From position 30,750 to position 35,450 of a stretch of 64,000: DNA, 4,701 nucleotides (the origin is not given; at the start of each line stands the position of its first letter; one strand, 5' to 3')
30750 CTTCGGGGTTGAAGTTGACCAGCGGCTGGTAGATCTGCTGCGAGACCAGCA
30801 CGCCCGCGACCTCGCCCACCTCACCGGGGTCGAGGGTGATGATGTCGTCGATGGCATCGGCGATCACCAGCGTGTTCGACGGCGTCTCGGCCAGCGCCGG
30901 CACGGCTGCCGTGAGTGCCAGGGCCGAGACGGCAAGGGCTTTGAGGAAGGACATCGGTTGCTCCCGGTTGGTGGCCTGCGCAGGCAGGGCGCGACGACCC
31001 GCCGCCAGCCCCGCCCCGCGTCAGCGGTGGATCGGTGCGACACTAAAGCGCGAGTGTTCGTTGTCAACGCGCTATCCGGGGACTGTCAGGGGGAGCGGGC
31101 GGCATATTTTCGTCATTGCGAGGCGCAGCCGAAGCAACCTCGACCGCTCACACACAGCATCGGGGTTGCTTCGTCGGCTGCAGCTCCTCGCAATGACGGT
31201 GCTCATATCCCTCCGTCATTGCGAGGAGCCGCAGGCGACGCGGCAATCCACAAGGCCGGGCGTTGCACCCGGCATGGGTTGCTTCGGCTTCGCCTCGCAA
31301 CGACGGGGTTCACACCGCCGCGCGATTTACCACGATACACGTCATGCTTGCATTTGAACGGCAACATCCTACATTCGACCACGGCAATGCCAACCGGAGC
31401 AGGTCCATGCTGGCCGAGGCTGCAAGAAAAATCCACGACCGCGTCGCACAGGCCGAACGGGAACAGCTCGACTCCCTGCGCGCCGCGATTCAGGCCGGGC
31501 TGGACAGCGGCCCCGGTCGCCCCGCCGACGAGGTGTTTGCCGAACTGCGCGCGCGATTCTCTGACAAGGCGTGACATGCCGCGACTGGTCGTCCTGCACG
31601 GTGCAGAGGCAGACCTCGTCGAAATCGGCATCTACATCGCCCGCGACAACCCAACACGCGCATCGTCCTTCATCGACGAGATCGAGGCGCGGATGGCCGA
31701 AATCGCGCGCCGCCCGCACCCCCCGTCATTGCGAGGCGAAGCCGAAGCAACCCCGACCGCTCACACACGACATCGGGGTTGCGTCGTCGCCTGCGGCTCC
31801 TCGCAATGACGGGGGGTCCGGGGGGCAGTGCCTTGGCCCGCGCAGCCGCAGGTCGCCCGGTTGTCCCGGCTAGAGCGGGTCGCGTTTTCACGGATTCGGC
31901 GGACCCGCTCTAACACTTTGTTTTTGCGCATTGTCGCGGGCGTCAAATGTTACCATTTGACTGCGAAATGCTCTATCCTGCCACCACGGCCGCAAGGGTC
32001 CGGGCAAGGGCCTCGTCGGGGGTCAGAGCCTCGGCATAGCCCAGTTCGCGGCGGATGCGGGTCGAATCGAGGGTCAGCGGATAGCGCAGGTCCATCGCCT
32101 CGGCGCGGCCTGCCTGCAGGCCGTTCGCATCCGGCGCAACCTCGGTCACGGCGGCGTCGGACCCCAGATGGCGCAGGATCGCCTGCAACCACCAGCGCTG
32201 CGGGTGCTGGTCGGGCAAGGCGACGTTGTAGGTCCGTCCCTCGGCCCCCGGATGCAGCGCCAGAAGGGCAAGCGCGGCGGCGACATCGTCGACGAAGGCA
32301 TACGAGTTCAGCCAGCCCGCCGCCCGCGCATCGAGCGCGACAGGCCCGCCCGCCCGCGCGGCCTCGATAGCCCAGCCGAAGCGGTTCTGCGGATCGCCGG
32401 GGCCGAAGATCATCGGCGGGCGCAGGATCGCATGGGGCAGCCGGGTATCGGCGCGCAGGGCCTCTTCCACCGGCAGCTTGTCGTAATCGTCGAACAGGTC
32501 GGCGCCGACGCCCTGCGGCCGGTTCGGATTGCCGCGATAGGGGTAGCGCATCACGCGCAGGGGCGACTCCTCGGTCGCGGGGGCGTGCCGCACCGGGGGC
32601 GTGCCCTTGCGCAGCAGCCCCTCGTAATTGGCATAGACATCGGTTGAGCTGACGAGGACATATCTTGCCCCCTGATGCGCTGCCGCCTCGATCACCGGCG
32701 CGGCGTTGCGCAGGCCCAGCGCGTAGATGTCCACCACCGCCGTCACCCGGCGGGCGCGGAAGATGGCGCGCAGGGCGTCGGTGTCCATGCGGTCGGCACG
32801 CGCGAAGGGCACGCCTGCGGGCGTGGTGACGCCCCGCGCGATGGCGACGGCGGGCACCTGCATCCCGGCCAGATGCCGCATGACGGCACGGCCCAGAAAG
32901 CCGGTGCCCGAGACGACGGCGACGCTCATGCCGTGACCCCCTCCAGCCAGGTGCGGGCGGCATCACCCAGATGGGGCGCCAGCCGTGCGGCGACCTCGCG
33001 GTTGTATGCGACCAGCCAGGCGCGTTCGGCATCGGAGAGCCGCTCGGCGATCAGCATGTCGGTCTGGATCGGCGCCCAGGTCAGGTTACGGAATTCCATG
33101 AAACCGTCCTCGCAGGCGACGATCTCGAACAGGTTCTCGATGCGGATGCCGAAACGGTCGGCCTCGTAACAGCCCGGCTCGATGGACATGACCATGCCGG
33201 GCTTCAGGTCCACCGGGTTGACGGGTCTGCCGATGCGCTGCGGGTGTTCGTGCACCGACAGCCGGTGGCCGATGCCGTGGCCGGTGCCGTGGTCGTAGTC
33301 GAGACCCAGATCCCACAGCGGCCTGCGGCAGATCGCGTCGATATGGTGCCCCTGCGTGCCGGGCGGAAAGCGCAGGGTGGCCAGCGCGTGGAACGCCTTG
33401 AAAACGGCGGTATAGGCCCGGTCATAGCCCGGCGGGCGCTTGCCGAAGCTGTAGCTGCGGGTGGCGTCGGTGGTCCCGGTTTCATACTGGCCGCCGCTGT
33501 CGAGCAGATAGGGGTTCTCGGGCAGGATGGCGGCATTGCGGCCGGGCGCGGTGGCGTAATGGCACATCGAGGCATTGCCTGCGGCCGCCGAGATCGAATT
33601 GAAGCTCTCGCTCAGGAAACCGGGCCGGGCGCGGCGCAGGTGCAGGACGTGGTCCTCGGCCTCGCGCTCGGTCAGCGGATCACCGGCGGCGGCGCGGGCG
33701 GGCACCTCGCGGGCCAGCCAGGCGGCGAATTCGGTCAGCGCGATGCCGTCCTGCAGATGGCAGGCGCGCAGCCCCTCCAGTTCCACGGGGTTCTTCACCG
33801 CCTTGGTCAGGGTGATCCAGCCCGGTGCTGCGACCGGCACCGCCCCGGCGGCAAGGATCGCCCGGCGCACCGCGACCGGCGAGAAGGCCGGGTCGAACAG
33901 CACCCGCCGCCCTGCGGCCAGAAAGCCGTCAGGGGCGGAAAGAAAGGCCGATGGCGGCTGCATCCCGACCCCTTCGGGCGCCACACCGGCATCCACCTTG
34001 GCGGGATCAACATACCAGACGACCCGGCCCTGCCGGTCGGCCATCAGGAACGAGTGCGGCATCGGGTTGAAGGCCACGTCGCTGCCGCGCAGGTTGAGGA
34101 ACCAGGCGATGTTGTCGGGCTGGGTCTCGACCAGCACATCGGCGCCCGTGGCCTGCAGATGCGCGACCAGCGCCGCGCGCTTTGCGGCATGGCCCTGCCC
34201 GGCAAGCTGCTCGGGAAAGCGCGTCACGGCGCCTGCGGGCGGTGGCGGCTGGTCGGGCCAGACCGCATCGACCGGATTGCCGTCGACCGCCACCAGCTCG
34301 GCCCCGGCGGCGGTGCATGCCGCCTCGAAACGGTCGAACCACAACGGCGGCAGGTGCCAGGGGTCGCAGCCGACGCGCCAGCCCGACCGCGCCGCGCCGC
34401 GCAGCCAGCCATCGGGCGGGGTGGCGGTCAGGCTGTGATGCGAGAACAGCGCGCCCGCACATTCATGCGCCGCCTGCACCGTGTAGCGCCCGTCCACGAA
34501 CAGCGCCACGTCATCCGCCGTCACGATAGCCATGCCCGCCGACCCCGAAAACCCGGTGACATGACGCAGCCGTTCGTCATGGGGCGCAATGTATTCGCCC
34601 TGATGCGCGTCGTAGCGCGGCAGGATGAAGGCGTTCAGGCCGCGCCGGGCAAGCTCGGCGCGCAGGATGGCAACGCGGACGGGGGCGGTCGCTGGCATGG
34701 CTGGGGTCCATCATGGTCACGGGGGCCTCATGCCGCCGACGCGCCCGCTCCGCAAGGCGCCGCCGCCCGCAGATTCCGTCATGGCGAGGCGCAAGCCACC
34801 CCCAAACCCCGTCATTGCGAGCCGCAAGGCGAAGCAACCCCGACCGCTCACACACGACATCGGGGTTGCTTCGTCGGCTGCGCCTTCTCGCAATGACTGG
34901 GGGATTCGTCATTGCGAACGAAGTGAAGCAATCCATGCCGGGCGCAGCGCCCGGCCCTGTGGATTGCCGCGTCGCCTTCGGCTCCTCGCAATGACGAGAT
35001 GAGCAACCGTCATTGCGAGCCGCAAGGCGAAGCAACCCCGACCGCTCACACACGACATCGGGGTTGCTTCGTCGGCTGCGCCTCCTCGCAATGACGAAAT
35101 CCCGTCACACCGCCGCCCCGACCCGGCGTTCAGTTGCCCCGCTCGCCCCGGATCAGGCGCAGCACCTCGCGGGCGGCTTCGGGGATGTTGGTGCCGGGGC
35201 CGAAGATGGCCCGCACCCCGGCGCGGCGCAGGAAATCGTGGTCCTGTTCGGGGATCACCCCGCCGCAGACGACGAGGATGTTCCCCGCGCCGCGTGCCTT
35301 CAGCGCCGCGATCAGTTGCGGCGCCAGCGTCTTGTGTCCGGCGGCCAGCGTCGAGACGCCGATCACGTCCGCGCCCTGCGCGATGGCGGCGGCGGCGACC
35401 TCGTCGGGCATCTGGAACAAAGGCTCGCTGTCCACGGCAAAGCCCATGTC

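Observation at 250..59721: Very abundant ~86-bp nested-palindrome element with modular loops and arms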

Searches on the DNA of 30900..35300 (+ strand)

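Call 7: search_rna_families(source=window, start=30900, end=35300, threshold=evalue, max_evalue=10, show_alignments=2)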
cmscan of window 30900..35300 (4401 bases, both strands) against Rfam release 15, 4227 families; matches with E-value up to 10: 11.
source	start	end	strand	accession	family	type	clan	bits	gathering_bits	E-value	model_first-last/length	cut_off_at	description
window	31172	31240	-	RF00798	mir-49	Gene; miRNA;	-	29.4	60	0.0057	1-74/74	no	mir-49 microRNA precursor family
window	31160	31255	+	RF03375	MIR1094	Gene; miRNA;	-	26.8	80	0.018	1-104/104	no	MIR1094 microRNA precursor family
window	31172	31240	+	RF00798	mir-49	Gene; miRNA;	-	25.4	60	0.068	1-74/74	no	mir-49 microRNA precursor family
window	31163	31249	-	RF03593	mir-2331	Gene; miRNA;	-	23.6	100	0.76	1-71/71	no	mir-2331 microRNA precursor family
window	34273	34332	+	RF03006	M23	Gene; sRNA;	-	20.6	41.2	1.5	1-53/53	no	M23 RNA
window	34925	34960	-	RF01340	CRISPR-DR29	Gene; CRISPR;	-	19.8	39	1.3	1-37/37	no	CRISPR RNA direct repeat element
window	31171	31241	-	RF03668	mir-1788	Gene; miRNA;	-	19.5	57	1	1-77/77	no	mir-1788 microRNA precursor family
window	32006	32080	+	RF02133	HOXB13-AS1_2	Gene; lncRNA;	-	16.6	40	1.6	1-81/81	no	HOXB13 antisense RNA 1 conserved region 2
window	31844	31966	-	RF02604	BASRCI153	Gene; sRNA;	-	16.4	137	1.1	1-214/214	no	Brucella sRNA CI153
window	31817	31981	-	RF02600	BASRCI27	Gene; sRNA;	-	14.7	59.8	9.1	1-167/167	no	Brucella sRNA CI27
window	31934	31965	+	RF02600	BASRCI27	Gene; sRNA;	-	14.6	59.8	9.3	123-153/167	no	Brucella sRNA CI27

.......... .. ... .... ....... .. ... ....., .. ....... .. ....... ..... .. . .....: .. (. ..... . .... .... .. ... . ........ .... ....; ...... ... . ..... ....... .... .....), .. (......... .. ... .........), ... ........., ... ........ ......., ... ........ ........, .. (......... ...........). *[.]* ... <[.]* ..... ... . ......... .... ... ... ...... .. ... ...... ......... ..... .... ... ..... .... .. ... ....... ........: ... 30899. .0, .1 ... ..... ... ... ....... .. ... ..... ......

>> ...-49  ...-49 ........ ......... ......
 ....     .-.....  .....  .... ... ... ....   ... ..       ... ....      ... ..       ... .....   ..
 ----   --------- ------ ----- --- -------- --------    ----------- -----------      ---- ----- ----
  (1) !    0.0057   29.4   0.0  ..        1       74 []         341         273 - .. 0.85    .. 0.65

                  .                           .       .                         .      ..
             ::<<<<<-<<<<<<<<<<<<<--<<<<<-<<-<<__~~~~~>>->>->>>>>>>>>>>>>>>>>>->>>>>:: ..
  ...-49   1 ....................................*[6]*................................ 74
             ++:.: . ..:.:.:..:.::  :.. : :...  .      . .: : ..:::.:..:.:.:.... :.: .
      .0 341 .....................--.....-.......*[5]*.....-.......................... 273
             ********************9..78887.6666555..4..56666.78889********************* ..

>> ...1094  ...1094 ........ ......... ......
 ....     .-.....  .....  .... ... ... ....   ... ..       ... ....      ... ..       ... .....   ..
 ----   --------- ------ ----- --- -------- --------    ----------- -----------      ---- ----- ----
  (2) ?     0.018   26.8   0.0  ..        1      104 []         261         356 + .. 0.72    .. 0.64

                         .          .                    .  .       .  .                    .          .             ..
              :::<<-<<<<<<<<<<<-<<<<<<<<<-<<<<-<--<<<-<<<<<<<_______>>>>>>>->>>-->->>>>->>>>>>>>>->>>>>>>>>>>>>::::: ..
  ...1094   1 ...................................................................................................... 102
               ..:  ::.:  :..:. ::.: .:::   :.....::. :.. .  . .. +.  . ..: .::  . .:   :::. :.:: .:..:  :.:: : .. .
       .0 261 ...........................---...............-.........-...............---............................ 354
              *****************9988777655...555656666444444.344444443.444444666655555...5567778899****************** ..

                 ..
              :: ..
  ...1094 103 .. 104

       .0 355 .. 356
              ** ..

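Call 17: search_dna_similar(query=window:35005-35099:+, collection=plasmids, mode=distant, max_rows=40, max_evalue=0.001)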
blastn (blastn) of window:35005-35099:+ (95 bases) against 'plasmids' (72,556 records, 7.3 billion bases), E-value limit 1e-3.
Records with a match: 4; places in all: 5; records where one place covers at least 80% of the query: 4.
Best place of each record, by identity: 60-80% 4.
By first word of the organism name: Novosphingobium 2; Methylosinus 2.
By predicted mobility (MOB-suite, as given by PLSDB): non-mobilizable 3; conjugative 1.
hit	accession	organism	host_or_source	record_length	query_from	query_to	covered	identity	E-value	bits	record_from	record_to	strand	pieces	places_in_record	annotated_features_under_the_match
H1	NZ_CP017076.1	Novosphingobium resinovorum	single cell,soil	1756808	4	94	96%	79.3%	2e-8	65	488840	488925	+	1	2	none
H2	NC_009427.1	Novosphingobium aromaticivorans DSM 12444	-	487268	4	93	95%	75.8%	3e-6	58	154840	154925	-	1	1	none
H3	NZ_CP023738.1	Methylosinus trichosporium OB3b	isolate,soil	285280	3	93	96%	74.7%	4e-4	50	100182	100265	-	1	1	none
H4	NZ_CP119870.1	Methylosinus trichosporium OB3b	Whole Organism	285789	3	93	96%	74.7%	4e-4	50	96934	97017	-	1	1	none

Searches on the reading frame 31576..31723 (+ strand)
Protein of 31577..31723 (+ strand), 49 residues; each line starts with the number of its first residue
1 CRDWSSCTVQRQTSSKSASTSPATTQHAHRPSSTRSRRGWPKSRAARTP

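Call 66: search_protein_families(library=pfam, proteins=[window:31577-31723:+], max_evalue=1)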
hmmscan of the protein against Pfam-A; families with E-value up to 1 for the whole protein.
window:31577-31723:+ (49 aa): 0 families

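Call 96: search_solved_structures(query=window:31576-31719:+, max_evalue=10, show_alignments=1)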
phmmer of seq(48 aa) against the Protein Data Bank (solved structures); distinct sequences matched with E-value up to 10: 3.
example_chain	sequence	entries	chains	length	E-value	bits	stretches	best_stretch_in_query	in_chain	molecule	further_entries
6x0a_A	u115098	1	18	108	0.00015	24.7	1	8-47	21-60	Plasmid stabilization system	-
5ceg_B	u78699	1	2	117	0.003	20.7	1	3-47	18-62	Plasmid stabilization system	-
6dt1_A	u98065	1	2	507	0.97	13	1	11-38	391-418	DNA ligase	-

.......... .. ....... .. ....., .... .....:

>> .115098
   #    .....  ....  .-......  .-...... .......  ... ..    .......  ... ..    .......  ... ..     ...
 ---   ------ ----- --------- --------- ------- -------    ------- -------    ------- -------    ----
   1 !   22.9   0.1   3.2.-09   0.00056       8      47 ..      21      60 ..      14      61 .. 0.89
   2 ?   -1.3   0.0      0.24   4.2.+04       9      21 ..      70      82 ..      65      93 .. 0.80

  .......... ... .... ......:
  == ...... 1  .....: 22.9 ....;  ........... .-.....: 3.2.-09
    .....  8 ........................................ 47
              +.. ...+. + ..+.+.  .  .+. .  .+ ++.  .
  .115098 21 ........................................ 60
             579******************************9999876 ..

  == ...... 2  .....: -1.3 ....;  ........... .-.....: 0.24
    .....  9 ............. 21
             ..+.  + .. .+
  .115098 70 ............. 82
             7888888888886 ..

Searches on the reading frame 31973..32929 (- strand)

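Call 25: search_protein_families(library=pfam, proteins=[window:31973-32929:-])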
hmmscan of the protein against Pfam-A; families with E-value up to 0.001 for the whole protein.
window:31973-32929:- (318 aa): 1 family
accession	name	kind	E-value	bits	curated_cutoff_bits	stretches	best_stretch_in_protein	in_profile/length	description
PF01370.27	Epimerase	-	2.8e-12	47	20.9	1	7-103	5-123/240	NAD dependent epimerase/dehydratase family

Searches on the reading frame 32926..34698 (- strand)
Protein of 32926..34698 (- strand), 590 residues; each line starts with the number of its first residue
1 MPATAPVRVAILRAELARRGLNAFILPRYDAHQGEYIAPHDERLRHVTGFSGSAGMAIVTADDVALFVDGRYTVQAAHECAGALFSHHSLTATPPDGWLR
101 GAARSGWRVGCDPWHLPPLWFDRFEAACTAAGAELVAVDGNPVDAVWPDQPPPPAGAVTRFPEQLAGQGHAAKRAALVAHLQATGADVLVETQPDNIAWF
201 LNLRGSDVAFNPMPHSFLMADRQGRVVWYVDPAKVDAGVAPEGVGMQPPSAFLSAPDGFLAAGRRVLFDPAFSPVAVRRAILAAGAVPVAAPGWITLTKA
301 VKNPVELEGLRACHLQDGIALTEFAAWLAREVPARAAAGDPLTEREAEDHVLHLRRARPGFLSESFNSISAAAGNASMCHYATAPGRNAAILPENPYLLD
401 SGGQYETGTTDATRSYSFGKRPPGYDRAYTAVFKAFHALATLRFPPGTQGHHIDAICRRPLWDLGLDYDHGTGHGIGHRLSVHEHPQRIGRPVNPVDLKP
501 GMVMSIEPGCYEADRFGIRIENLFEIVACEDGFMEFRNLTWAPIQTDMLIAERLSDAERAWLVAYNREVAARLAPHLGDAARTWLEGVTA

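Call 25: search_protein_families(library=pfam, proteins=[window:32926-34698:-])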
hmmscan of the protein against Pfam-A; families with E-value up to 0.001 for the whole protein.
window:32926-34698:- (590 aa): 4 families
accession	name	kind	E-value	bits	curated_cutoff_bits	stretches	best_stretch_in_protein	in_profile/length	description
PF00557.29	Peptidase_M24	-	5.4e-44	150.9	23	1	309-526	2-206/208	Metallopeptidase family M24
PF16189.11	Creatinase_N_2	-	1.3e-30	106.9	29.7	1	149-306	1-161/161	Creatinase/Prolidase N-terminal domain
PF01321.24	Creatinase_N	-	8.4e-16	59.1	22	1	8-140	1-120/128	Creatinase/Prolidase N-terminal domain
PF16188.10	Peptidase_M24_C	-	1.4e-15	57.4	28.9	1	532-589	1-60/63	C-terminal region of peptidase_M24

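Call 26: find_related_loci(query=window:32926-34698:-, collection=genome_contigs, flank=10000)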
Query window:32926-34698:- (590 aa) in genome_contigs; peptide patterns used: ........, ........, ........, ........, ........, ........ (x = any residue, [..] = any of these).
600 stretches matched a pattern (row limit reached: there are more); 599 encode a relative of the query (tblastn E <= 1e-3); the best 80 are kept; 80 distinct loci.
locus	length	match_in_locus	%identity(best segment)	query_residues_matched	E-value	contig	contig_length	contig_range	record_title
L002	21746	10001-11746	66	9-586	0e+0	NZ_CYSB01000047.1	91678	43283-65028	Thalassovita autumnalis strain CECT 5118, whole genome shotgun sequence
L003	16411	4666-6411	63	6-584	0e+0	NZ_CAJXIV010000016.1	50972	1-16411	MAG: uncultured Shimia sp. isolate SRR3646399_bin.12_MetaBAT_v2.12.1_MAG, whole genome shotgun sequence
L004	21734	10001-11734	62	9-584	0e+0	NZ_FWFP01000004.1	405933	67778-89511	Ruegeria meonggei strain CECT 8411, whole genome shotgun sequence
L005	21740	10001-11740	62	9-585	0e+0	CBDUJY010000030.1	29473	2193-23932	MAG TPA_asm: uncultured Planktotalea sp. isolate SRR22808120_binner12_Refined_20 genome assembly, contig: ERZ25043458.11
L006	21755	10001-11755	60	3-584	0e+0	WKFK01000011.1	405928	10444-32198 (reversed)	MAG: Rhodobacteraceae bacterium isolate MAG5 k99_45374, whole genome shotgun sequence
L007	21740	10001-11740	59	13-589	0e+0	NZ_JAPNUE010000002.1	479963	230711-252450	Frigidibacter sp. RF13 NODE_2_length_479963_cov_270.594147, whole genome shotgun sequence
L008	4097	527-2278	50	8-589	0e+0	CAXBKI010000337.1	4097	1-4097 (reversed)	MAG TPA_asm: uncultured Devosia sp. isolate ERR2762133_binner13_Refined_18 genome assembly, contig: ERZ3422154.11571, wh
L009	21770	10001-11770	47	3-589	3e-175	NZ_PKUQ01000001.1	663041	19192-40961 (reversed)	Cohaesibacter celericrescens strain H1304 contig1, whole genome shotgun sequence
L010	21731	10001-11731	47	3-577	1e-172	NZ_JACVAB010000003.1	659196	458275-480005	Agrobacterium sp. AGB01 NODE_3_length_659196_cov_45.983448, whole genome shotgun sequence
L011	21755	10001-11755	49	1-590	4e-172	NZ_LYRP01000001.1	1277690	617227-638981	Mangrovibacter phragmitis strain MP23 scaffold1.1, whole genome shotgun sequence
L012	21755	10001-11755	46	8-589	2e-164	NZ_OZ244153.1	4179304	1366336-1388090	MAG: Kordiimonas sp. isolate def65876-ef31-448d-83e5-856ba072f58d chromosome 1, complete sequence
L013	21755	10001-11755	49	8-590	2e-162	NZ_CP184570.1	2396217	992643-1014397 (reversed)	Ensifer sp. R-19 chromosome 2, complete sequence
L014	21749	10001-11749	49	8-590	1e-171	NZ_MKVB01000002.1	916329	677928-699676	MAG: Devosia sp. 66-14 SCNpilot_cont_300_bf_scaffold_147, whole genome shotgun sequence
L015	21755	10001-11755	46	1-590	4e-158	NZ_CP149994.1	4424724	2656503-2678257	Dryocola sp. BD613 chromosome, complete genome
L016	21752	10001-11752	45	1-590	5e-156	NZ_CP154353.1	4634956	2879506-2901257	Enterobacter adelaidei strain ECC3473 chromosome, complete genome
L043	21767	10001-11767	42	3-589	6e-133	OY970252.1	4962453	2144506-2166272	MAG: uncultured Alphaproteobacteria bacterium isolate MFD06092.bin.c.4 genome assembly, chromosome: 1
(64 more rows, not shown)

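Call 66: search_protein_families(library=pfam, proteins=[L043:4626-4916:+], max_evalue=1)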
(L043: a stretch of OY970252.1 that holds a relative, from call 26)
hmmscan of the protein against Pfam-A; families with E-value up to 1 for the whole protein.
L043:4626-4916:+ (97 aa): 1 family
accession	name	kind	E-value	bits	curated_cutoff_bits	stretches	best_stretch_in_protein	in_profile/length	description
PF01541.30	GIY-YIG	-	6.6e-17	62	22.6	1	11-83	2-76/78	GIY-YIG catalytic domain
